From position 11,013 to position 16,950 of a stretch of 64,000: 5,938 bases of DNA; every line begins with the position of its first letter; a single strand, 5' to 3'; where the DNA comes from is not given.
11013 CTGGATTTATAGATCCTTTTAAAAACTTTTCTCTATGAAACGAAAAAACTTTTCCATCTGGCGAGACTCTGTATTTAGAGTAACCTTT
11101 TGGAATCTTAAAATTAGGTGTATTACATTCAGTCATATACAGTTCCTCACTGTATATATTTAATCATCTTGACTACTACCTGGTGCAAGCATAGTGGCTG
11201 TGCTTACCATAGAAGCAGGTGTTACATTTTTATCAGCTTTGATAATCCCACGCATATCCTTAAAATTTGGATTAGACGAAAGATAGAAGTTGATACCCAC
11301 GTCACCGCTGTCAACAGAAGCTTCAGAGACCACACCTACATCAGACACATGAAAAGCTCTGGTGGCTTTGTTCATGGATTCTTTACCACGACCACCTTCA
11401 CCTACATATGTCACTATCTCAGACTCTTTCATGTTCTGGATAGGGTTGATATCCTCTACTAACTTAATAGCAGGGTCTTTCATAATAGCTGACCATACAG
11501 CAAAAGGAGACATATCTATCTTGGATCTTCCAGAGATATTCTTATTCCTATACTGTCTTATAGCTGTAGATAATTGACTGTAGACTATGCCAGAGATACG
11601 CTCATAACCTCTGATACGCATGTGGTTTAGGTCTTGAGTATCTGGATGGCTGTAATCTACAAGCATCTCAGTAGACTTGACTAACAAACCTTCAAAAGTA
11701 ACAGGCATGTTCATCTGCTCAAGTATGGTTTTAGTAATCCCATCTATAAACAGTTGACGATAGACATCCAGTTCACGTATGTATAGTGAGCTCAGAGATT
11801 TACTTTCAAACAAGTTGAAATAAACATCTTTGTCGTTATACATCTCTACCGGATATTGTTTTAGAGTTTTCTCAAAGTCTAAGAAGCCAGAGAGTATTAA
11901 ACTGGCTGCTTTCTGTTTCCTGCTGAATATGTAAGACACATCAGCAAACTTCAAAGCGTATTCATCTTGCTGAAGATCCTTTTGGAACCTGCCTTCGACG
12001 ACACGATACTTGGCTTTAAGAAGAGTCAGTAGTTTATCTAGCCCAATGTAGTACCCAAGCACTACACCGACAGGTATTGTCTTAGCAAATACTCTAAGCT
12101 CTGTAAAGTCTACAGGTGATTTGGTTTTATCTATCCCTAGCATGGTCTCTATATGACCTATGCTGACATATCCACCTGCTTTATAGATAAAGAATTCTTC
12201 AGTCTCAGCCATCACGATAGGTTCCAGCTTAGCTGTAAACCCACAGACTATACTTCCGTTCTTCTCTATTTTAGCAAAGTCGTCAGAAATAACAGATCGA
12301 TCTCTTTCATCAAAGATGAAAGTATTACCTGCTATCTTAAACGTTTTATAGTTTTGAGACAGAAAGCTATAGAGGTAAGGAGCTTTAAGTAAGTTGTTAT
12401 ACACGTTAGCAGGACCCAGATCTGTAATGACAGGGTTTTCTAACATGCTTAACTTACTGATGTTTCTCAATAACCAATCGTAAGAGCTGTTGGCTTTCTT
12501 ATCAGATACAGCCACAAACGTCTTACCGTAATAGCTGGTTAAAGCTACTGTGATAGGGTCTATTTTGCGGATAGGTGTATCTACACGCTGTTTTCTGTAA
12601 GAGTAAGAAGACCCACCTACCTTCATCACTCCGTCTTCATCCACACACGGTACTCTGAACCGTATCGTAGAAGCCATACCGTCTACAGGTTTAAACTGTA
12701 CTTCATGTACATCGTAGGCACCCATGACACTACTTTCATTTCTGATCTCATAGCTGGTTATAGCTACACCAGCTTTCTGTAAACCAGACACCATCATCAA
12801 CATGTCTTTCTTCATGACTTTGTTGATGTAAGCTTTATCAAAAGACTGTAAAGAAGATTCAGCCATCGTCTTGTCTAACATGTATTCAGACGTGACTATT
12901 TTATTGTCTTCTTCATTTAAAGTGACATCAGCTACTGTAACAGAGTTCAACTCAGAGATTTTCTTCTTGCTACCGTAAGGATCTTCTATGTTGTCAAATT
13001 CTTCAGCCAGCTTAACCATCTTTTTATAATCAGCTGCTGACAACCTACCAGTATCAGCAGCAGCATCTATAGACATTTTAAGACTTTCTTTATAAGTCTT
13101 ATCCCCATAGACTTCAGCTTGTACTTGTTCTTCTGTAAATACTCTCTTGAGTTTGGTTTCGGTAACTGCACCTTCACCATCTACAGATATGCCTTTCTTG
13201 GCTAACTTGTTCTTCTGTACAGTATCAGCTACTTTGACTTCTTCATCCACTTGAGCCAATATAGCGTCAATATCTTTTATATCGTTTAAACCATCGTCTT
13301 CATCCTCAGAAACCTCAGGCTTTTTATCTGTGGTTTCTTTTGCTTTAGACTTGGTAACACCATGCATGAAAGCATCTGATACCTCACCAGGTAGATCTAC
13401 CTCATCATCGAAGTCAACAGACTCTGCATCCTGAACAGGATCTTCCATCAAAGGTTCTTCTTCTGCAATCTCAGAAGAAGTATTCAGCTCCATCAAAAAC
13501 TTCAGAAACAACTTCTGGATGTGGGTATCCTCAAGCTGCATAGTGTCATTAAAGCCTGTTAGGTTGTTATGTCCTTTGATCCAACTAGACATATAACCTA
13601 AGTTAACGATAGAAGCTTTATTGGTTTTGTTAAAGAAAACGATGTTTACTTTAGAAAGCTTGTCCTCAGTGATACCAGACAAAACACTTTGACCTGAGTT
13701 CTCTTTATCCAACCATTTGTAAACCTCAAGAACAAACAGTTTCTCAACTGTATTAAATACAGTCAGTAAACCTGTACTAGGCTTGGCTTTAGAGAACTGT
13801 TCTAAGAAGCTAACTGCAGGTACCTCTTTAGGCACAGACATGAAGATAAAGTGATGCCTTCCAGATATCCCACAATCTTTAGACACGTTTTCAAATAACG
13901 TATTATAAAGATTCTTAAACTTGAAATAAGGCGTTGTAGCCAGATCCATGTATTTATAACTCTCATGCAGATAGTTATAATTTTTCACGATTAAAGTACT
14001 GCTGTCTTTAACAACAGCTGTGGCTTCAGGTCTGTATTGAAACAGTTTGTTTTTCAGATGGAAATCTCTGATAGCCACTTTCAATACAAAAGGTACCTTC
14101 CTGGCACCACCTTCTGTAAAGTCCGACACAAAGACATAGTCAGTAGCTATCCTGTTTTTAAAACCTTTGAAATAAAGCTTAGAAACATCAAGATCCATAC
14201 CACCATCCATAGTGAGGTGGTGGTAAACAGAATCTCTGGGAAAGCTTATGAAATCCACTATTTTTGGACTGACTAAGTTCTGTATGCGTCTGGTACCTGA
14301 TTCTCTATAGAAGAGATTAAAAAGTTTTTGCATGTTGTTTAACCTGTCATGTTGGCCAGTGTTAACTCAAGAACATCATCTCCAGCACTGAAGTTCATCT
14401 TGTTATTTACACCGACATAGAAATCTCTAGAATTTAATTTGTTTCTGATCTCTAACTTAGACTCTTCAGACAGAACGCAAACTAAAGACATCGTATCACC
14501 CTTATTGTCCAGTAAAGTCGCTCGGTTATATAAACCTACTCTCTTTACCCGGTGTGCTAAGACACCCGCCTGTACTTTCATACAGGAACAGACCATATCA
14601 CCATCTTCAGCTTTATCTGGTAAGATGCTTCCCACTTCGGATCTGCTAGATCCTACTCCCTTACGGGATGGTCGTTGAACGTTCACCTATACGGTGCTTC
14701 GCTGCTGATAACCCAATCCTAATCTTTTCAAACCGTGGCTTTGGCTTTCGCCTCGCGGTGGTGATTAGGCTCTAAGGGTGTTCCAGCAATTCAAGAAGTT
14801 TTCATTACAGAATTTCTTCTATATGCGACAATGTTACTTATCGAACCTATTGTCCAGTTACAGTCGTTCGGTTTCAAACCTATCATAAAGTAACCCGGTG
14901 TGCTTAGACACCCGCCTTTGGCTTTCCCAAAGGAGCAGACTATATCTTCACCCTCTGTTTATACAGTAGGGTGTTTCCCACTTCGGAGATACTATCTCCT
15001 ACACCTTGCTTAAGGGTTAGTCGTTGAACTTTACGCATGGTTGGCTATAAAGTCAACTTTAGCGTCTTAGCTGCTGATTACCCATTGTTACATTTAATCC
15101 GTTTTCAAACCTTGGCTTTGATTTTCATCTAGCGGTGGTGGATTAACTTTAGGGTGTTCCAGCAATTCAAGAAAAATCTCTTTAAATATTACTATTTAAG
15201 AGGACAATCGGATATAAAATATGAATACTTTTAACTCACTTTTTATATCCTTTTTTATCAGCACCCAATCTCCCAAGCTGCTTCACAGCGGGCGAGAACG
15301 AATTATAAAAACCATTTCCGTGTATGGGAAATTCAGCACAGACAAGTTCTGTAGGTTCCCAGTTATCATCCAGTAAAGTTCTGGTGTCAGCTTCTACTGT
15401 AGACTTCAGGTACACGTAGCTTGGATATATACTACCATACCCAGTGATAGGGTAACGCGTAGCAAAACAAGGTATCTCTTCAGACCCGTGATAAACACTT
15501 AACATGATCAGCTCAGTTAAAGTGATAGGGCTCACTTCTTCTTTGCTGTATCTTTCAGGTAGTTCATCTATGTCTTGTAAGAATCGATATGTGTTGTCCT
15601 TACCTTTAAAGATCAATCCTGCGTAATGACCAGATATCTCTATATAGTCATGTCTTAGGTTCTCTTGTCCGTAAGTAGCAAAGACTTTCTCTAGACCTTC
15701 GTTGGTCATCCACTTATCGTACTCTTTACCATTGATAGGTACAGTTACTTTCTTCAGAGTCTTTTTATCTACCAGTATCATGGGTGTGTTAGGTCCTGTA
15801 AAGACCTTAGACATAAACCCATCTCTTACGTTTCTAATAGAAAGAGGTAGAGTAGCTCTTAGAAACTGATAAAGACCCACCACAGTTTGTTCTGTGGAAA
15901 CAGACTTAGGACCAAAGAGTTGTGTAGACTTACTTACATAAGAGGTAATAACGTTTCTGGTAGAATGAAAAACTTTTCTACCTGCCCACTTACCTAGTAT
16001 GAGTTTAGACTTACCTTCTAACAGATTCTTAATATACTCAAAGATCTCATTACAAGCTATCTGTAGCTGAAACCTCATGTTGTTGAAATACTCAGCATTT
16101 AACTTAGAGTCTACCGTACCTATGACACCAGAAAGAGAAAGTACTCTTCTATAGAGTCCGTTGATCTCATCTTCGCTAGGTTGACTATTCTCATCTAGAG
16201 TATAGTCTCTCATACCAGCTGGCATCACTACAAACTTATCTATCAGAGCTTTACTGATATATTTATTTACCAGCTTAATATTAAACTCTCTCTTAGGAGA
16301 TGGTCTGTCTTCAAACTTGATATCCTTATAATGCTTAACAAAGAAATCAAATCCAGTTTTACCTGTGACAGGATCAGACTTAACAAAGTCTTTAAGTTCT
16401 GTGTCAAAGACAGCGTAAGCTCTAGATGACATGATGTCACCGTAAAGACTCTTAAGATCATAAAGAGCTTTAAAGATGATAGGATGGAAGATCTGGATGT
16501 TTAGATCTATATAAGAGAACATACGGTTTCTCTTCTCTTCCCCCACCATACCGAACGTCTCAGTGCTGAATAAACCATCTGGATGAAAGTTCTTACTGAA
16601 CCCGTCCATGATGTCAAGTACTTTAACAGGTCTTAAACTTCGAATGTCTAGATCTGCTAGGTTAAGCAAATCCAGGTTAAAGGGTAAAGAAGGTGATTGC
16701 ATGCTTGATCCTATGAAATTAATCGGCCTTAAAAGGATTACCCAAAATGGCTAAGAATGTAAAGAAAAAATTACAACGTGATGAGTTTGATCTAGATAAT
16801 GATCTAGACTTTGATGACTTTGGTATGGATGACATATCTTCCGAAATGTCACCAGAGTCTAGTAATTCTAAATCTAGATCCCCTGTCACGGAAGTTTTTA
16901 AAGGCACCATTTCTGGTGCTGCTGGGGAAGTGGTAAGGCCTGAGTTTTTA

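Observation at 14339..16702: Tandem group I introns split the RNAP catalytic ADFDGD motif around a 6-nt micro-exon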

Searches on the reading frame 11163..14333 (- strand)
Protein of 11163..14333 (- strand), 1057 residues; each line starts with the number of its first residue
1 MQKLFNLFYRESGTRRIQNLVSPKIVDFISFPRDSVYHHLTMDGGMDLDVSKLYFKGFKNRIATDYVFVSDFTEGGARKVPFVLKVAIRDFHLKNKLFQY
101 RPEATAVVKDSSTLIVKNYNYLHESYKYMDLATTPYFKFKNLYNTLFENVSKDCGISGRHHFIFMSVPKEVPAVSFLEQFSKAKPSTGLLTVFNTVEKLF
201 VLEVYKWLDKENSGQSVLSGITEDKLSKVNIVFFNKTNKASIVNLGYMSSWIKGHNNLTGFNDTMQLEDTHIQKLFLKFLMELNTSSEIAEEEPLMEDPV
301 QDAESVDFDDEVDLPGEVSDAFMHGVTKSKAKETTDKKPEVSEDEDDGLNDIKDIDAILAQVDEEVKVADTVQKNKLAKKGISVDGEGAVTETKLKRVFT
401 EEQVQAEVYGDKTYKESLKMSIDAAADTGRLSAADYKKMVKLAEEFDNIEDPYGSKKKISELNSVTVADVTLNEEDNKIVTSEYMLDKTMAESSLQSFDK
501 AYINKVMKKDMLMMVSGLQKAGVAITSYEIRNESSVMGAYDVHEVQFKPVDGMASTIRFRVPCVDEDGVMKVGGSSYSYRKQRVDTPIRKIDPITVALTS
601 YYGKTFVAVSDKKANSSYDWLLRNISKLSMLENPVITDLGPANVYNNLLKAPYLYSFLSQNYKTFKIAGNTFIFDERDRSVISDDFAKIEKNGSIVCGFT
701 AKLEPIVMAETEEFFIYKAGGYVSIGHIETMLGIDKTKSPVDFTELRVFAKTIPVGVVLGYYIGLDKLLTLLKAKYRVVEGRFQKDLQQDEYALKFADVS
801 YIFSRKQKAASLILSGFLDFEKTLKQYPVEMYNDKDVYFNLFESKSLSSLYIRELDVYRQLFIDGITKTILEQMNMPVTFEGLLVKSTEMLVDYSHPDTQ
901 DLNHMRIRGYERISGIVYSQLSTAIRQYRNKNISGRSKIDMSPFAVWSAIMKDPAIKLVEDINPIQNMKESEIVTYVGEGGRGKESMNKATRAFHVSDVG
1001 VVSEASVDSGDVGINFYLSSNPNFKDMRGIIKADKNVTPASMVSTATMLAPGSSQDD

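Call 5: search_protein_families(library=pfam, proteins=[window:11163-14333:-], max_evalue=0.1)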
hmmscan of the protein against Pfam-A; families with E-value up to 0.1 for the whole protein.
window:11163-14333:- (1057 aa): 0 families

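Call 6: search_protein_families(library=phrogs, proteins=[window:11163-14333:-], max_evalue=0.01)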
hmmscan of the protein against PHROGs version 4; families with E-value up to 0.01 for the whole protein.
window:11163-14333:- (1057 aa): 3 families
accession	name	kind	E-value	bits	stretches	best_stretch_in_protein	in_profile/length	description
phrog_3148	-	DNA, RNA and nucleotide metabolism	9.7e-278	925.7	1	5-1057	4-1050/1424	RNA polymerase beta subunit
phrog_14872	-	DNA, RNA and nucleotide metabolism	3.6e-29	102.2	1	466-1047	396-991/1393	RNA polymerase beta subunit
phrog_38251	-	DNA, RNA and nucleotide metabolism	7.6e-28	98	2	736-982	698-942/945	RNA polymerase beta subunit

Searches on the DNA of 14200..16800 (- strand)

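Call 4: search_dna_similar(query=window:14200-16800:-, collection=phages, mode=near, max_rows=30)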
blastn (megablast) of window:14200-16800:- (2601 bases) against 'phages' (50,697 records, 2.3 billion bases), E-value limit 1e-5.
Records with a match: 2; places in all: 2; records where one place covers at least 80% of the query: 0.
Best place of each record, by identity: 80-90% 2.
By first word of the organism name: Pseudomonas 2.
By host as written in the record: Pseudomonas aeruginosa ATCC 27853 2.
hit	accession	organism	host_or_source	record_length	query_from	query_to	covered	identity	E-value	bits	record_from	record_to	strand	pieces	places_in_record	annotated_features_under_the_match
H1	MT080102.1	Pseudomonas phage PAP02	Pseudomonas aeruginosa ATCC 27853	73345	2000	2130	5%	85.0%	9e-28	132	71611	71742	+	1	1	none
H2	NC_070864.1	Pseudomonas phage PAP02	Pseudomonas aeruginosa ATCC 27853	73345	2000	2130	5%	85.0%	9e-28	132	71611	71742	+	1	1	none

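Call 13: search_rna_families(sources=[L001, L002, L003, L004, L005, L006, L007, L008, L009, L010, L011, L012, L013, L014], threshold=gathering)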
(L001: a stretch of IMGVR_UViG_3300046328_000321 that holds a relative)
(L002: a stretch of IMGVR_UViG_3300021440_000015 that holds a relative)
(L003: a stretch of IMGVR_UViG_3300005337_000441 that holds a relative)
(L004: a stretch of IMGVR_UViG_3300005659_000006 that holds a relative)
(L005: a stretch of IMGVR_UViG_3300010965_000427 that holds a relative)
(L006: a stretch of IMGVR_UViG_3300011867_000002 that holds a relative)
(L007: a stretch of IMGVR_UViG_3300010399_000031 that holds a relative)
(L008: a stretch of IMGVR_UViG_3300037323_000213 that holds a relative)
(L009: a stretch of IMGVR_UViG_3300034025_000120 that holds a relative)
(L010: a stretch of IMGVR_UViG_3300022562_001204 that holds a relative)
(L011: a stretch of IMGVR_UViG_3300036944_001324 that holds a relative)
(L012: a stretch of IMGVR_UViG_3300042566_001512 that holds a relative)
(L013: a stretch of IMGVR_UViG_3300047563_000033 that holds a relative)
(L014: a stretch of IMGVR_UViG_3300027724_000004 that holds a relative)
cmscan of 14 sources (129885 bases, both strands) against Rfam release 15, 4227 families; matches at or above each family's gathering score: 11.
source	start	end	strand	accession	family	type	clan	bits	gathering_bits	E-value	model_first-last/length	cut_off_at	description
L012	5884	6197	+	RF00028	Intron_gpI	Intron;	-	88.8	50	4.9e-21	1-253/253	no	Group I catalytic intron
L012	5477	5781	+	RF00028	Intron_gpI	Intron;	-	83.6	50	1.8e-19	1-253/253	no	Group I catalytic intron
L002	5852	6132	+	RF00028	Intron_gpI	Intron;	-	79.9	50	2.2e-18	1-253/253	no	Group I catalytic intron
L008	6087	6403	+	RF00028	Intron_gpI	Intron;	-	79.3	50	3.4e-18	1-253/253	no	Group I catalytic intron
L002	5466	5785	+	RF00028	Intron_gpI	Intron;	-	78.1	50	7.8e-18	1-253/253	no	Group I catalytic intron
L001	5602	5902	+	RF00028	Intron_gpI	Intron;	-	76.5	50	2.4e-17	1-253/253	no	Group I catalytic intron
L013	5460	5746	+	RF00028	Intron_gpI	Intron;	-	70.8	50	1.2e-15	1-253/253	no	Group I catalytic intron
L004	8706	9020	+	RF00028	Intron_gpI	Intron;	-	65.2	50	5.8e-14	1-253/253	no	Group I catalytic intron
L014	8706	9020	+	RF00028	Intron_gpI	Intron;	-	65.2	50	5.8e-14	1-253/253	no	Group I catalytic intron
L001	5979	6274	+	RF00028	Intron_gpI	Intron;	-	63.9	50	1.4e-13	1-253/253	no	Group I catalytic intron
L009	8813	9121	+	RF00028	Intron_gpI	Intron;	-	57.7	50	1e-11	1-253/253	no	Group I catalytic intron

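Call 30: search_rna_families(sources=[L016, L017, L018, L019, L025, L026, L032, L035, L038, L021, L028, L029, L030, L034, L041], threshold=gathering)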
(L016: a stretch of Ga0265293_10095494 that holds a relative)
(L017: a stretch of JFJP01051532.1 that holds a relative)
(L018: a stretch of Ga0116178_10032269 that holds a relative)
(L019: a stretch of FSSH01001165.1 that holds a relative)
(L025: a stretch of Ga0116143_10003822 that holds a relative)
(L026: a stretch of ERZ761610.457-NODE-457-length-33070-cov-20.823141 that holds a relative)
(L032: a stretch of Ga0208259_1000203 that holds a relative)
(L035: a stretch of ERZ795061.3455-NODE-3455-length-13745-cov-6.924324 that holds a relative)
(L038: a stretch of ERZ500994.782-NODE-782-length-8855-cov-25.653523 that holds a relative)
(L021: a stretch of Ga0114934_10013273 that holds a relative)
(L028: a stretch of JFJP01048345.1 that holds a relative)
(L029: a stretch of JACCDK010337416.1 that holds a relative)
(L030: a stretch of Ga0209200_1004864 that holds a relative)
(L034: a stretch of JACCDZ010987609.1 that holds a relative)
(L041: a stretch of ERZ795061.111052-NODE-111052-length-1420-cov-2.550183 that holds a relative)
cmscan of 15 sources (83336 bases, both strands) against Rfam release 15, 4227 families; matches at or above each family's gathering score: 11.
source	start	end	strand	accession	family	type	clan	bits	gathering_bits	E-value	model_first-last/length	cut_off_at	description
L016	1702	1956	+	RF00028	Intron_gpI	Intron;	-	96.2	50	1.9e-23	1-253/253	no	Group I catalytic intron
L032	6321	6641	+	RF00028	Intron_gpI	Intron;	-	85.3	50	3.5e-20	1-253/253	no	Group I catalytic intron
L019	4907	5247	+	RF00028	Intron_gpI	Intron;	-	76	50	2.2e-17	1-253/253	no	Group I catalytic intron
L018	2234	2529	+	RF00028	Intron_gpI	Intron;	-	64.3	50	6.6e-14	1-253/253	no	Group I catalytic intron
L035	1033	1328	+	RF00028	Intron_gpI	Intron;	-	64.3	50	6.6e-14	1-253/253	no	Group I catalytic intron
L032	6650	7058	+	RF00028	Intron_gpI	Intron;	-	60.8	50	7.6e-13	1-253/253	no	Group I catalytic intron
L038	5919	6319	+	RF00028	Intron_gpI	Intron;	-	58.8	50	3e-12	1-253/253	no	Group I catalytic intron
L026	7427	7835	+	RF00028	Intron_gpI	Intron;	-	58.7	50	3.2e-12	1-253/253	no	Group I catalytic intron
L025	4936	5237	+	RF00028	Intron_gpI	Intron;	-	56.2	50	1.8e-11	1-253/253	no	Group I catalytic intron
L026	4936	5237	+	RF00028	Intron_gpI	Intron;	-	55.3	50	3.3e-11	1-253/253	no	Group I catalytic intron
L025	7426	7837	+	RF00028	Intron_gpI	Intron;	-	50.8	50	7.6e-10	1-253/253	no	Group I catalytic intron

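Call 41: search_rna_families(sources=[L043, L044, L045, L046], threshold=gathering)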
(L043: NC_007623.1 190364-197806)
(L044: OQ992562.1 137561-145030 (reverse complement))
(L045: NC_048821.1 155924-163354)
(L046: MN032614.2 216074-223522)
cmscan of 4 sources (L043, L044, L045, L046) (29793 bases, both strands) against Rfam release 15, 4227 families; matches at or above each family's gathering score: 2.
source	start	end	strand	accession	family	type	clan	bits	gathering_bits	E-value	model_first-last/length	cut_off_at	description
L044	5542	5863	+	RF00028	Intron_gpI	Intron;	-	93.4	50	4.6e-23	1-253/253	no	Group I catalytic intron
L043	5797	6169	+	RF00028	Intron_gpI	Intron;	-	51.1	50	2.2e-10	1-253/253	no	Group I catalytic intron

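Call 52: search_rna_families(sources=[L047, L048, L049, L050, L051, L052, L053, L054], threshold=gathering)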
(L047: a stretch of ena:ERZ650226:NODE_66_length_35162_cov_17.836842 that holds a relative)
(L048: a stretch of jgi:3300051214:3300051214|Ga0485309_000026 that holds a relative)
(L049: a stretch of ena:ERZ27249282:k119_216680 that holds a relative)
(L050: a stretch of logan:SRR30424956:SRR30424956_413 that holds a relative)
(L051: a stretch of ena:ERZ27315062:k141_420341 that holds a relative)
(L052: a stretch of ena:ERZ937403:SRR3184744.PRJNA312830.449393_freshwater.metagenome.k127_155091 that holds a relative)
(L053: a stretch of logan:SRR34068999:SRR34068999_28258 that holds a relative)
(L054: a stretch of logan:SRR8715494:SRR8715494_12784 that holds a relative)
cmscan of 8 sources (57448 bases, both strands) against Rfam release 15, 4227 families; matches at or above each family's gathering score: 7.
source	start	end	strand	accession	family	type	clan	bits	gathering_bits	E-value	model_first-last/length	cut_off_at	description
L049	4867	5158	+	RF00028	Intron_gpI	Intron;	-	89.4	50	1.4e-21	1-253/253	no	Group I catalytic intron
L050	6118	6451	+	RF00028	Intron_gpI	Intron;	-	83.7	50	7.2e-20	1-253/253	no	Group I catalytic intron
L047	4472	4780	+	RF00028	Intron_gpI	Intron;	-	75.7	50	1.8e-17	1-253/253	no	Group I catalytic intron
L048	6146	6466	+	RF00028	Intron_gpI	Intron;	-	70.3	50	7.7e-16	1-253/253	no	Group I catalytic intron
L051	4508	4843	+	RF00028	Intron_gpI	Intron;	-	67.5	50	5.1e-15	1-253/253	no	Group I catalytic intron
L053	6116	6452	+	RF00028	Intron_gpI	Intron;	-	59.9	50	9.9e-13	1-253/253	no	Group I catalytic intron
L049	4494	4799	+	RF00028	Intron_gpI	Intron;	-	54.4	50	4.3e-11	1-253/253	no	Group I catalytic intron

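Call 78: search_dna_similar(query=window:14501-15256:-, collection=phages, mode=distant, max_rows=40, max_evalue=0.000001)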
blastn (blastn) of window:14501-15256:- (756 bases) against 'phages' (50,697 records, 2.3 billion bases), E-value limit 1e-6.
Records with a match: 84; places in all: 89; records where one place covers at least 80% of the query: 0.
Best place of each record, by identity: 90-95% 1; 80-90% 22; 60-80% 61.
By first word of the organism name: Pseudomonas 55; Escherichia 9; Aeromonas 5; Salmonella 4; Bacillus 4; Serratia 3; Acinetobacter 1; Pectobacterium 1; Enterocloster 1; Klebsiella 1.
By host as written in the record: Pseudomonas aeruginosa 25; Pseudomonas aeruginosa PAO1 8; - 7; Escherichia coli 4; Aeromonas hydrophila ATCC 7966 3; Pseudomonas aeruginosa ATCC 27853 3; Escherichia coli K-12 MG1655 2; Pseudomonas aeruginosa strain PAO1 2; and 24 more.
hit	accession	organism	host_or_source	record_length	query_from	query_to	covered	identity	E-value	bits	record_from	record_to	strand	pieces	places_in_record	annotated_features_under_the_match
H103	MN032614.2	Aeromonas phage PS1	Aeromonas hydrophila ATCC 7966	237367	228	708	62%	68.5%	4e-11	145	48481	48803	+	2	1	none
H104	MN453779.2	Aeromonas phage PS2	Aeromonas hydrophila ATCC 7966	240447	228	708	62%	68.5%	4e-11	145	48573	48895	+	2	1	hypothetical protein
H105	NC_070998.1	Aeromonas phage PS1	Aeromonas hydrophila ATCC 7966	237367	228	708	62%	68.5%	4e-11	145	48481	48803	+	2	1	none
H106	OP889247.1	Aeromonas phage AVP1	Aeromonas veronii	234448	228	708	43%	72.2%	1e-10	145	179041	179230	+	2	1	none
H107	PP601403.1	Aeromonas phage ACP1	Aeromonas caviae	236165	228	708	37%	73.1%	2e-9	140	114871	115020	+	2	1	none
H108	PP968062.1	Pseudomonas phage HPP-Temi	Pseudomonas aeruginosa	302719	90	586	31%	79.3%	2e-27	195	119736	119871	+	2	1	hypothetical protein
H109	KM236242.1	Escherichia phage Pollock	Escherichia coli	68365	86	564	34%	72.2%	2e-7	125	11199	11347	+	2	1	none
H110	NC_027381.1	Escherichia phage Pollock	Escherichia coli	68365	86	564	34%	72.2%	2e-7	125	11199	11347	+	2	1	none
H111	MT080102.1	Pseudomonas phage PAP02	Pseudomonas aeruginosa ATCC 27853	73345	90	586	29%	80.9%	1e-30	205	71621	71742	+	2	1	none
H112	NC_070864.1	Pseudomonas phage PAP02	Pseudomonas aeruginosa ATCC 27853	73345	90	586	29%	80.9%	1e-30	205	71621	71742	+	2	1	none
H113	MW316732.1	Acinetobacter phage Herod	Acinetobacter baumannii strain KZ-1096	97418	456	683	30%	69.7%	3e-12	80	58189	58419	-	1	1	none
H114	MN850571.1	Escherichia phage nepoznato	Escherichia coli K-12 MG1655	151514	457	634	24%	81.6%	8e-39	168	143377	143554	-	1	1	none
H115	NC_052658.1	Escherichia phage nepoznato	Escherichia coli K-12 MG1655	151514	457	634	24%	81.6%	8e-39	168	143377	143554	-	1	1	none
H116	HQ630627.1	Pseudomonas phage PhiPA3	Pseudomonas aeruginosa strain PAO1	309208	529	709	24%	69.0%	1e-10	74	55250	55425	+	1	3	065: similar to RNA polymerase beta subunit (fragment); similar to gp071 ...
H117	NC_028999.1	Pseudomonas phage PhiPA3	Pseudomonas aeruginosa strain PAO1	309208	529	709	24%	69.0%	1e-10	74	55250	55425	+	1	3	065: similar to RNA polymerase beta subunit (fragment); similar to gp071 ...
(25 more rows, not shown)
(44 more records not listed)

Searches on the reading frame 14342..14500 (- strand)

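Call 5: search_protein_families(library=pfam, proteins=[window:14342-14500:-], max_evalue=0.1)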
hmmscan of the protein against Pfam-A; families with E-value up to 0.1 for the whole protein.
window:14342-14500:- (53 aa): 0 families

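Call 6: search_protein_families(library=phrogs, proteins=[window:14342-14500:-], max_evalue=0.01)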
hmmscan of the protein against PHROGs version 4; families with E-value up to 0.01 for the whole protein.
window:14342-14500:- (53 aa): 1 family
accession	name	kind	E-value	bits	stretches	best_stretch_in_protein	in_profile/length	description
phrog_2986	-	DNA, RNA and nucleotide metabolism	1.3e-06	27.9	1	1-52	487-538/539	RNA polymerase beta subunit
